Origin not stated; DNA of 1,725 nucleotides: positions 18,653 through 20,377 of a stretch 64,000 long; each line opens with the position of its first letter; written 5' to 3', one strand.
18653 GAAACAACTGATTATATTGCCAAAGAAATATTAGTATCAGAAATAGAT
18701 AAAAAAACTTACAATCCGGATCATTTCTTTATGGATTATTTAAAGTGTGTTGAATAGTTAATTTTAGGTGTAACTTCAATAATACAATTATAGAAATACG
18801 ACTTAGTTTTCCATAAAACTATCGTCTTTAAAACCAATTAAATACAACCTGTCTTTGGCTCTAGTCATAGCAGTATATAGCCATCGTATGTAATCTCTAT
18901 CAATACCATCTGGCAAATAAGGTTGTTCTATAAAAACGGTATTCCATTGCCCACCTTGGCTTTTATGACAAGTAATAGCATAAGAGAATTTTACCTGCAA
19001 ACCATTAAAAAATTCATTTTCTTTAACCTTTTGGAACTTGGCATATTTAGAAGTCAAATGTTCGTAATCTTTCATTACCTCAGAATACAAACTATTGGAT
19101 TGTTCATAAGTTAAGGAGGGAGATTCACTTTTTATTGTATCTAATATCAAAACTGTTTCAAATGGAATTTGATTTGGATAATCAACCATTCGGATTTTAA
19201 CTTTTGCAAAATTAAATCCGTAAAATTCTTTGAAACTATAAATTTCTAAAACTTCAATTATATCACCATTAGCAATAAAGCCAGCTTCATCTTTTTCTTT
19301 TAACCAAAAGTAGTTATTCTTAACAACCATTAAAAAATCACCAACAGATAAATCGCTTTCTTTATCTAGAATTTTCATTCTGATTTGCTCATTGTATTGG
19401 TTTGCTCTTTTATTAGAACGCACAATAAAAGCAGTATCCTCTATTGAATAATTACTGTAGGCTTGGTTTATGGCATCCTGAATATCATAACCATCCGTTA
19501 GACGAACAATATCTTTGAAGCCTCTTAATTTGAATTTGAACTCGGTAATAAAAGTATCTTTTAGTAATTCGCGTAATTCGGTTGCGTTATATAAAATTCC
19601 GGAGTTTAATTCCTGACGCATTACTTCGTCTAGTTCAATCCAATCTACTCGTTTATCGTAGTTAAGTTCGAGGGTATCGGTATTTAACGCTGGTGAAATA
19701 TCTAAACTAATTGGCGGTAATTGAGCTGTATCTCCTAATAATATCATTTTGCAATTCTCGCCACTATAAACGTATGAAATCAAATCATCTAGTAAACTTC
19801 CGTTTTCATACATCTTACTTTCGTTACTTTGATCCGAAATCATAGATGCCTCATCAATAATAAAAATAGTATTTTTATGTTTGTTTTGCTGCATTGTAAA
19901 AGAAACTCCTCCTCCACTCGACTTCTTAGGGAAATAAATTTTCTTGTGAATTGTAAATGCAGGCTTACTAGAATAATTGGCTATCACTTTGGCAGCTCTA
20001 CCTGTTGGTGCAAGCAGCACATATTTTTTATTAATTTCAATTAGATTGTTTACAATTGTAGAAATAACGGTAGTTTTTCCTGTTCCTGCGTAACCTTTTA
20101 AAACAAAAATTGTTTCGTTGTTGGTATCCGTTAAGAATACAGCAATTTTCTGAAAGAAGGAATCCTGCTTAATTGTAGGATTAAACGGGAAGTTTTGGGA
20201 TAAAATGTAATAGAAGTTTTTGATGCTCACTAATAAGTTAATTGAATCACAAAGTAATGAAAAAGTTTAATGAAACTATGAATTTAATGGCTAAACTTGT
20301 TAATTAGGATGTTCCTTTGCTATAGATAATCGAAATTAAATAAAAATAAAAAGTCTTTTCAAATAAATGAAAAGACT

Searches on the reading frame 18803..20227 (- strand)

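Call 12: search_protein_families(library=pfam, proteins=[window:18803-20227:-], max_evalue=0.01)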
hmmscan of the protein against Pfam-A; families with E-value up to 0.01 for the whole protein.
window:18803-20227:- (474 aa): 17 families
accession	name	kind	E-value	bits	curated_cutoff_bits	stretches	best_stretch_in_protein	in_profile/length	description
PF13245.12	AAA_19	-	2.5e-21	76.7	25.1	1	29-173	4-132/134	AAA domain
PF13604.12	AAA_30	-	2e-20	73.8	27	1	26-207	6-158/191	AAA domain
PF13538.12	UvrD_C_2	-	6e-20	71.3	27.4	1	415-464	2-52/52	UvrD-like helicase C-terminal domain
PF05970.20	PIF1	-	7.9e-11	42.4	25.9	1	20-210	5-194/223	PIF1-like helicase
PF01443.25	Viral_helicase1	-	3e-08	34.2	21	1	42-129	2-70/228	Viral superfamily 1 RNA helicase core domain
PF09848.15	SLFN-g3_helicase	-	9.9e-07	28.8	24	1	39-152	2-113/354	Schlafen group 3, DNA/RNA helicase domain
PF13361.12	UvrD_C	-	3e-05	24.1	25.6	1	418-465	290-347/350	UvrD-like helicase C-terminal domain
PF13401.12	AAA_22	-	4.9e-05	24.1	27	1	37-167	4-124/130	AAA domain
PF13086.12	AAA_11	-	5.3e-05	23.5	27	0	36-70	15-55/257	AAA domain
PF25199.1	nSTAND_NTPase5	-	7.9e-05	22.9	34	1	34-134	37-112/145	Novel STAND NTPase 5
PF00931.28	NB-ARC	-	0.00037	20.3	23.5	1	25-69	5-49/248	NB-ARC domain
PF00004.35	AAA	-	0.00075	20.4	21.2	1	42-167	2-108/131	ATPase family associated with various cellular activities (AAA)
PF24883.2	NPHP3_N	-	0.00078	20.1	24.8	1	31-66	15-50/164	Nephrocystin 3, N-terminal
PF05729.18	NACHT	-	0.00097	19.4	26.7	1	41-162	3-126/167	NACHT domain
PF01637.24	ATPase_2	-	0.0018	18.6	33.2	0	34-153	16-139/225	ATPase domain predominantly from Archaea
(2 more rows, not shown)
